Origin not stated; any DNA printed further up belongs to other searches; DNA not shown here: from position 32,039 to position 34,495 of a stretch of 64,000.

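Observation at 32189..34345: Single-polypeptide fusion of a Dol-P-sugar-synthase-like GT2 with a GT-C transferase domain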

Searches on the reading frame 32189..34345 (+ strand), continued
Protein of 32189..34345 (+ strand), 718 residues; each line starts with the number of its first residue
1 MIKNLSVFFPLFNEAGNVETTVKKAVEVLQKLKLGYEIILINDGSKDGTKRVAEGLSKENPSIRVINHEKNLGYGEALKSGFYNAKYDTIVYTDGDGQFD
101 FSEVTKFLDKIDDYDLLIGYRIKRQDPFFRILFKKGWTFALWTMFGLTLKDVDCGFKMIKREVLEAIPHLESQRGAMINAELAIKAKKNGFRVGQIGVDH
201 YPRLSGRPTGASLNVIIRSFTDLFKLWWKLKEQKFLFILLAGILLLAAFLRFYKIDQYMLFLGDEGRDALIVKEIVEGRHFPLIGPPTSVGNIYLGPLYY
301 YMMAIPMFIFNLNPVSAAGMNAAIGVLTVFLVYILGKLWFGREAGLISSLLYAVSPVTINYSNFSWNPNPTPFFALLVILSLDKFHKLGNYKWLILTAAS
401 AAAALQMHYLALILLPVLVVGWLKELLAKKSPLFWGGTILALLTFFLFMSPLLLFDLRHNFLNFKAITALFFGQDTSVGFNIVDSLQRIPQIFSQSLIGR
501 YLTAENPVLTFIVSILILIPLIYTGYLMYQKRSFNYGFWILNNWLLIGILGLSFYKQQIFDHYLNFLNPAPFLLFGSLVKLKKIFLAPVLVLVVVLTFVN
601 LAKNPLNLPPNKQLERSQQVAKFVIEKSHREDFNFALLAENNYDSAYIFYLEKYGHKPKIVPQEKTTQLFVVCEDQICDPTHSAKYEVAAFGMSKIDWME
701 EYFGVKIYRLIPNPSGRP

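Call 34: fold_search(model_id=the predicted structure, library=pdb)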
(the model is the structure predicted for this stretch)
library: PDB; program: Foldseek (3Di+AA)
matches with E <= 10: 1063; with E <= 0.001: 232
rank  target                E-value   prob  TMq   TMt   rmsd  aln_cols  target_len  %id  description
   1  9bhc_A                5.1e-12  1.00  0.29  0.65   9.7       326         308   20  Salmonella undecaprenyl-phosphate 4-deoxy-4-formamido-L-arabinose transferase (ArnC) (released 2025-02-12)
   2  9bhe_A                5.3e-12  1.00  0.31  0.67   9.1       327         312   20  Salmonella undecaprenyl-phosphate 4-deoxy-4-formamido-L-arabinose transferase (ArnC) bound to UDP (released 2025-02-12)
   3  9asc_A                5.3e-12  1.00  0.30  0.64   9.4       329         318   21  Cryo-EM Structure of the Glycosyltransferase ArnC from Salmonella enterica in the UDP-bound State Determined on Talos  (released 2025-02-05)
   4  9bhc_B                7.2e-12  1.00  0.30  0.67   3.7       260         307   23  Salmonella undecaprenyl-phosphate 4-deoxy-4-formamido-L-arabinose transferase (ArnC) (released 2025-02-12)
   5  9bhe_B                1.0e-11  1.00  0.30  0.65   9.4       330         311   21  Salmonella undecaprenyl-phosphate 4-deoxy-4-formamido-L-arabinose transferase (ArnC) bound to UDP (released 2025-02-12)
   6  9nyd_A                2.6e-11  1.00  0.30  0.64  10.5       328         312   23  Cryo-EM structure of the glycosyltransferase GtrB in the pre-catalysis and product-bound state (released 2025-12-17)
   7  9nyf_A                3.2e-11  1.00  0.28  0.61  10.4       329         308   22  Cryo-EM structure of the glycosyltransferase GtrB (tetramer volume) (released 2025-12-17)
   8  9b77_A                5.5e-11  1.00  0.29  0.62   9.8       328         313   20  Cryo-EM Structure of the Glycosyltransferase ArnC from Salmonella enterica in the Apo State Determined on Krios micros (released 2025-02-05)
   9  9nyc_A                5.7e-11  1.00  0.27  0.57  10.9       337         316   22  Cryo-EM structure of the glycosyltransferase GtrB in the substrate-bound state (released 2025-12-17)
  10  9nyd_C                9.9e-11  1.00  0.28  0.61  10.7       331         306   23  Cryo-EM structure of the glycosyltransferase GtrB in the pre-catalysis and product-bound state (released 2025-12-17)
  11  5mlz                  1.0e-10  1.00  0.29  0.56  12.5       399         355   19  Dolichyl phosphate mannose synthase in complex with GDP and Mg2+ (released 2017-08-09)
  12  8vxh_A                1.3e-10  1.00  0.29  0.62   9.7       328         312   20  Cryo-EM Structure of the Glycosyltransferase ArnC from Salmonella enterica in the Apo State Determined on Talos Arctic (released 2025-02-05)
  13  9nyd_B                1.4e-10  1.00  0.28  0.62  10.4       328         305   23  Cryo-EM structure of the glycosyltransferase GtrB in the pre-catalysis and product-bound state (released 2025-12-17)
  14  9nye_A                2.4e-10  1.00  0.26  0.56  11.6       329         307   22  Cryo-EM structure of the glycosyltransferase GtrB in the apo state (octamer volume) (released 2025-12-17)
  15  9ep0                  2.4e-10  1.00  0.29  0.57  14.2       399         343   20  Dolichyl phosphate mannose synthase in complex with donor (GDP-Man) and traces of acceptor (Dol55P) and product (Dol55P- (released 2025-10-01)
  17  5eke_C                1.0e-09  1.00  0.27  0.59  11.8       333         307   20  Structure of the polyisoprenyl-phosphate glycosyltransferase GtrB (F215A mutant) (released 2016-01-06)
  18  5eke_A                1.4e-09  1.00  0.25  0.58  10.8       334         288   21  Structure of the polyisoprenyl-phosphate glycosyltransferase GtrB (F215A mutant) (released 2016-01-06)
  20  5eke_B                1.8e-09  1.00  0.24  0.55   4.5       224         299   25  Structure of the polyisoprenyl-phosphate glycosyltransferase GtrB (F215A mutant) (released 2016-01-06)
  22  9hwj_A                2.9e-09  1.00  0.29  0.65   3.9       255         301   25  Structure of Undecaprenyl-phosphate 4-deoxy-4-formamido-L-arabinose transferase embedded in nanodisc (released 2026-01-14)
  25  5eke_D                2.2e-08  1.00  0.25  0.57   3.9       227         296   23  Structure of the polyisoprenyl-phosphate glycosyltransferase GtrB (F215A mutant) (released 2016-01-06)
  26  5ezm                  2.9e-08  1.00  0.42  0.54   7.4       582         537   13  Crystal Structure of ArnT from Cupriavidus metallidurans in the apo state (released 2016-02-17)
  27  5f15                  3.1e-08  1.00  0.44  0.56   7.1       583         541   13  Crystal Structure of ArnT from Cupriavidus metallidurans bound to Undecaprenyl phosphate (released 2016-02-17)
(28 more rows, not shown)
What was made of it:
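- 32189..32884 (+): Cytoplasmic GT-A (GT2) domain, aa 1-232, of the polyprenyl-phosphate glycosyltransferase class. Top Foldseek hits are ArnC, GtrB and DPMS 5mlz (call 34).
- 32885..33994 (+): Polytopic GT-C membrane domain, aa 233-602; TM1 is aa 234-252. Foldseek to ArnT 5ezm/5f15 at E ~3e-8, with TM-score 0.54-0.56 normalised to the target (call 34).
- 34025..34324 (+): C-terminal alpha/beta domain, aa 613-712, with conserved C673/C678; inferred to be extracytoplasmic. Location is inferred from the ArnT-like fold (call 34).
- On GT-C glycosyltransferases (ArnT/PMT-like, Pfam PMT_2): AglB and STT3 rank next (call 34).
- ArnT is the best GT-C match (call 34). The best solved structural match is the transferase ArnT (call 34).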

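Call 46: list_cluster_members(proteins=[P0125, P0126, P0127, P0128, P0129, P0132, P0143, P0265, P0251, P0231])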
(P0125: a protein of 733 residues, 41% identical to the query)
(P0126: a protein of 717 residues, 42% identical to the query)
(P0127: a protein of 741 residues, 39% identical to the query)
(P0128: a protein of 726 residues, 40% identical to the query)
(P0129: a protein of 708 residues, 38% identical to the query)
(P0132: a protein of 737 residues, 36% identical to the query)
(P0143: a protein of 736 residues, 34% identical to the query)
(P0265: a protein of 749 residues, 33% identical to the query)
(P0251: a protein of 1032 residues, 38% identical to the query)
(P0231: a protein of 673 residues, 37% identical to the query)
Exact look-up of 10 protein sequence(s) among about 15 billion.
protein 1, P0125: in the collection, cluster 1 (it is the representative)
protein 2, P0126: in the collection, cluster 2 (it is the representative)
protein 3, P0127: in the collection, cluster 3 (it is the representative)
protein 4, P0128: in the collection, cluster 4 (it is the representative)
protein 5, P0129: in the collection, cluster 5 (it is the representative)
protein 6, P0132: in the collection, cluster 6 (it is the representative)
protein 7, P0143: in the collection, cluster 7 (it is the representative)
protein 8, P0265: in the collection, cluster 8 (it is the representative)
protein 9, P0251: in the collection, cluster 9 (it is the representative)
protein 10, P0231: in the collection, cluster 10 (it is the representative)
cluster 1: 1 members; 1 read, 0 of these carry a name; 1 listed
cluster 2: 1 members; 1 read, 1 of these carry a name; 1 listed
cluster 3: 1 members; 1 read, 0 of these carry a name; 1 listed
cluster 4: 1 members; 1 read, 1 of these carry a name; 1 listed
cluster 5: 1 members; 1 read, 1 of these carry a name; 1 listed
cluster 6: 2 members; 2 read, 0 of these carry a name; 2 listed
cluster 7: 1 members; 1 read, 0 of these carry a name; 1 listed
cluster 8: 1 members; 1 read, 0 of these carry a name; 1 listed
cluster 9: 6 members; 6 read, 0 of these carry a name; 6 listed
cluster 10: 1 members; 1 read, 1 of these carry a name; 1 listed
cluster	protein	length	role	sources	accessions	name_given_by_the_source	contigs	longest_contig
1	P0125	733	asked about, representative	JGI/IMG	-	-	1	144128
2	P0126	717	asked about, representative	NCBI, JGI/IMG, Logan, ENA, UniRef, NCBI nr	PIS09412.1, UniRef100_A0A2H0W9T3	hypothetical protein COT75_01900 [Candidatus Beckwithbacteria bacterium ... | Glycosyltransferase 2-like domain-containing protein n=1 Tax=Candidatus Beckwithbacteria ... | MAG: hypothetical protein COT75_01900 [Candidatus Beckwithbacteria bacterium ...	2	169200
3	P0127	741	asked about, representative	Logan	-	-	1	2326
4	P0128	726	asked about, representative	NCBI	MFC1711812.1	glycosyltransferase [Patescibacteria group bacterium]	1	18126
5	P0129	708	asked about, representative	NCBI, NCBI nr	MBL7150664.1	glycosyltransferase, partial [Candidatus Microgenomates bacterium] | glycosyltransferase [Candidatus Microgenomates bacterium]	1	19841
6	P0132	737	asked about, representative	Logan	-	-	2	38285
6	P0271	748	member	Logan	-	-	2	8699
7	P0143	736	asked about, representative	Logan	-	-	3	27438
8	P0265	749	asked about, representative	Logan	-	-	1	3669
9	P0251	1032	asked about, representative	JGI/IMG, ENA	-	-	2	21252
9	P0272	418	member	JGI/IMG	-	-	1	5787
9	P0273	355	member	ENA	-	-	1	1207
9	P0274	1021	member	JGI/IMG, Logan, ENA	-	-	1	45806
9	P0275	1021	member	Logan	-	-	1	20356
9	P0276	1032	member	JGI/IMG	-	-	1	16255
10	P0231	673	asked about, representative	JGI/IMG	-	hypothetical protein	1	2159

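Call 47: search_protein_families(library=pfam, proteins=[L079:5338-8784:+, L070:456-3890:+, L061:6755-9055:+, L061:5890-6705:+, P0251, P0231, P0197, P0248, P0268], max_evalue=0.001)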
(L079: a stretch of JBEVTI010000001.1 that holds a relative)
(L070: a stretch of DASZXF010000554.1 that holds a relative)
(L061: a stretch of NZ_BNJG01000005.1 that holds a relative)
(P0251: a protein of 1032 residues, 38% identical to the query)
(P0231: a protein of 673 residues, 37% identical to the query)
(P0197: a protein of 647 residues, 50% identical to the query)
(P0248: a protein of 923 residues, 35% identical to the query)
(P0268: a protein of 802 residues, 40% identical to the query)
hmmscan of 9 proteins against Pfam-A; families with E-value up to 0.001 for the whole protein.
L079:5338-8784:+ (1149 aa): 5 families
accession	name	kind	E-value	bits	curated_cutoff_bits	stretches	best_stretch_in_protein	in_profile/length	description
PF13231.12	PMT_2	-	1.6e-35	123.1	26.1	1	559-717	1-160/160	Dolichyl-phosphate-mannose-protein mannosyltransferase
PF00535.33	Glycos_transf_2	-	4.8e-27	95.4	23.3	1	224-376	1-153/168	Glycosyl transferase family 2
PF24878.1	YkcB_C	-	2.2e-23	82.4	27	1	1012-1081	1-70/85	Putative mannosyltransferase YkcB-like, C-terminal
PF04138.20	GtrA_DPMS_TM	-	8.1e-16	58.7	26.1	1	53-179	1-117/117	GtrA/DPMS, transmembrane domain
PF13641.12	Glyco_tranf_2_3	-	2.3e-08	34.8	27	1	223-343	3-125/230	Glycosyltransferase like family 2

L070:456-3890:+ (1145 aa): 7 families
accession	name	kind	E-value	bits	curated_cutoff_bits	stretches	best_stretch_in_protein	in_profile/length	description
PF13231.12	PMT_2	-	2e-37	129.3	26.1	1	540-698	1-160/160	Dolichyl-phosphate-mannose-protein mannosyltransferase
PF00535.33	Glycos_transf_2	-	9.7e-30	104.1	23.3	1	209-373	1-165/168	Glycosyl transferase family 2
PF24878.1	YkcB_C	-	6.5e-26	90.5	27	1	1009-1084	1-76/85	Putative mannosyltransferase YkcB-like, C-terminal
PF04138.20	GtrA_DPMS_TM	-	1.9e-20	73.6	26.1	1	45-171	1-117/117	GtrA/DPMS, transmembrane domain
PF13641.12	Glyco_tranf_2_3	-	5.8e-07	30.2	27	1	208-325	3-124/230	Glycosyltransferase like family 2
PF10111.15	Glyco_tranf_2_2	-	5.5e-06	26.5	27.3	1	209-313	1-105/276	Glycosyltransferase like family 2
PF02516.20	STT3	-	0.00044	20.3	24.5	1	520-650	50-189/405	Oligosaccharyl transferase STT3, N-terminal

L061:6755-9055:+ (767 aa): 2 families
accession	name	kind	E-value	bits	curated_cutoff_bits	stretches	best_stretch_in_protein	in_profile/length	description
PF13231.12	PMT_2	-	7.8e-36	124.1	26.1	1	99-257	1-160/160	Dolichyl-phosphate-mannose-protein mannosyltransferase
PF24878.1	YkcB_C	-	1e-25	89.9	27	1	613-685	1-73/85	Putative mannosyltransferase YkcB-like, C-terminal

L061:5890-6705:+ (272 aa): 3 families
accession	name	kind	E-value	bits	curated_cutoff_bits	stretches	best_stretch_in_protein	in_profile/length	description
PF00535.33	Glycos_transf_2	-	2.9e-27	96.1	23.3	1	42-202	1-161/168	Glycosyl transferase family 2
PF13641.12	Glyco_tranf_2_3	-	9.2e-08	32.8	27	1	40-132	2-96/230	Glycosyltransferase like family 2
PF10111.15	Glyco_tranf_2_2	-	1.9e-06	28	27.3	1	42-147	1-106/276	Glycosyltransferase like family 2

P0251 (1032 aa): 4 families
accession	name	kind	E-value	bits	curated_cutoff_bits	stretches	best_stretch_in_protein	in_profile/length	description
PF00535.33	Glycos_transf_2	-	1.1e-28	100.7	23.3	1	13-170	3-165/168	Glycosyl transferase family 2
PF13231.12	PMT_2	-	1.3e-10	42.1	26.1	1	289-449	2-150/160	Dolichyl-phosphate-mannose-protein mannosyltransferase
PF10111.15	Glyco_tranf_2_2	-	1.2e-06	28.6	27.3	1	12-111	2-101/276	Glycosyltransferase like family 2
PF11028.14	TMEM260-like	-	2.7e-05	24.4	24.2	1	285-430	12-175/179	Protein O-mannosyl-transferase TMEM260-like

P0231 (673 aa): 4 families
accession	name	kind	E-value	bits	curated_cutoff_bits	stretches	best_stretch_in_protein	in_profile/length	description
PF00535.33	Glycos_transf_2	-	1.3e-26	94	23.3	1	436-594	4-167/168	Glycosyl transferase family 2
PF13231.12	PMT_2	-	1.6e-13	51.6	26.1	1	67-217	3-155/160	Dolichyl-phosphate-mannose-protein mannosyltransferase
PF10111.15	Glyco_tranf_2_2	-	7.2e-05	22.8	27.3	1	462-524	29-92/276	Glycosyltransferase like family 2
PF02366.24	PMT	-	0.00015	21.9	22.7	1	77-223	74-231/245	Dolichyl-phosphate-mannose-protein mannosyltransferase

P0197 (647 aa): 4 families
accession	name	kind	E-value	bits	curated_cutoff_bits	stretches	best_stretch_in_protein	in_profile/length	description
PF00535.33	Glycos_transf_2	-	1.1e-27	97.4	23.3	1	6-133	1-128/168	Glycosyl transferase family 2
PF10111.15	Glyco_tranf_2_2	-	2.2e-05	24.5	27.3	1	7-108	2-104/276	Glycosyltransferase like family 2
PF13641.12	Glyco_tranf_2_3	-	8.3e-05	23.1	27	1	5-96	3-97/230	Glycosyltransferase like family 2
PF13704.12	Glyco_tranf_2_4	-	0.00027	21.8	27.5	1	30-102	15-88/98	Glycosyl transferase family 2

P0248 (923 aa): 6 families
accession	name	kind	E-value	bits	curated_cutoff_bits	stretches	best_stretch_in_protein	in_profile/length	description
PF00535.33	Glycos_transf_2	-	5.2e-30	105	23.3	1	8-167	1-165/168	Glycosyl transferase family 2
PF04138.20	GtrA_DPMS_TM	-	3.2e-21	76.1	26.1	1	241-359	1-117/117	GtrA/DPMS, transmembrane domain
PF13231.12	PMT_2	-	2.1e-10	41.5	26.1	1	449-604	3-155/160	Dolichyl-phosphate-mannose-protein mannosyltransferase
PF02366.24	PMT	-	3.5e-08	33.7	22.7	1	433-574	48-194/245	Dolichyl-phosphate-mannose-protein mannosyltransferase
PF10111.15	Glyco_tranf_2_2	-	2.3e-07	31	27.3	1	11-113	4-106/276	Glycosyltransferase like family 2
PF13641.12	Glyco_tranf_2_3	-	0.0001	22.9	27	1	7-121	3-121/230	Glycosyltransferase like family 2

P0268 (802 aa): 4 families
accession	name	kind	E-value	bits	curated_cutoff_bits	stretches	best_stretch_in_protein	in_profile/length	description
PF00535.33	Glycos_transf_2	-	1.5e-31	110.1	23.3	1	7-166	1-165/168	Glycosyl transferase family 2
PF10111.15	Glyco_tranf_2_2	-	1.2e-05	25.3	27.3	1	12-111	6-105/276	Glycosyltransferase like family 2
PF13641.12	Glyco_tranf_2_3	-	1.6e-05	25.5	27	1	4-107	1-106/230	Glycosyltransferase like family 2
PF13704.12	Glyco_tranf_2_4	-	0.00016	22.6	27.5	1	37-97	20-81/98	Glycosyl transferase family 2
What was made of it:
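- The related GT2 module is also fused as GtrA-GT2-GT-C (Ktedonobacteria L070 and L079), as GT2-GtrA-GT-C (P0248) and as GT-C-GT2 (P0231) (call 47). Triple fusions that carry both GtrA and GT-C (call 47) suggest the two membrane modules have different jobs. The partner is a GT-C in independent lineages and in several domain orders, sometimes together with GtrA (call 47).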
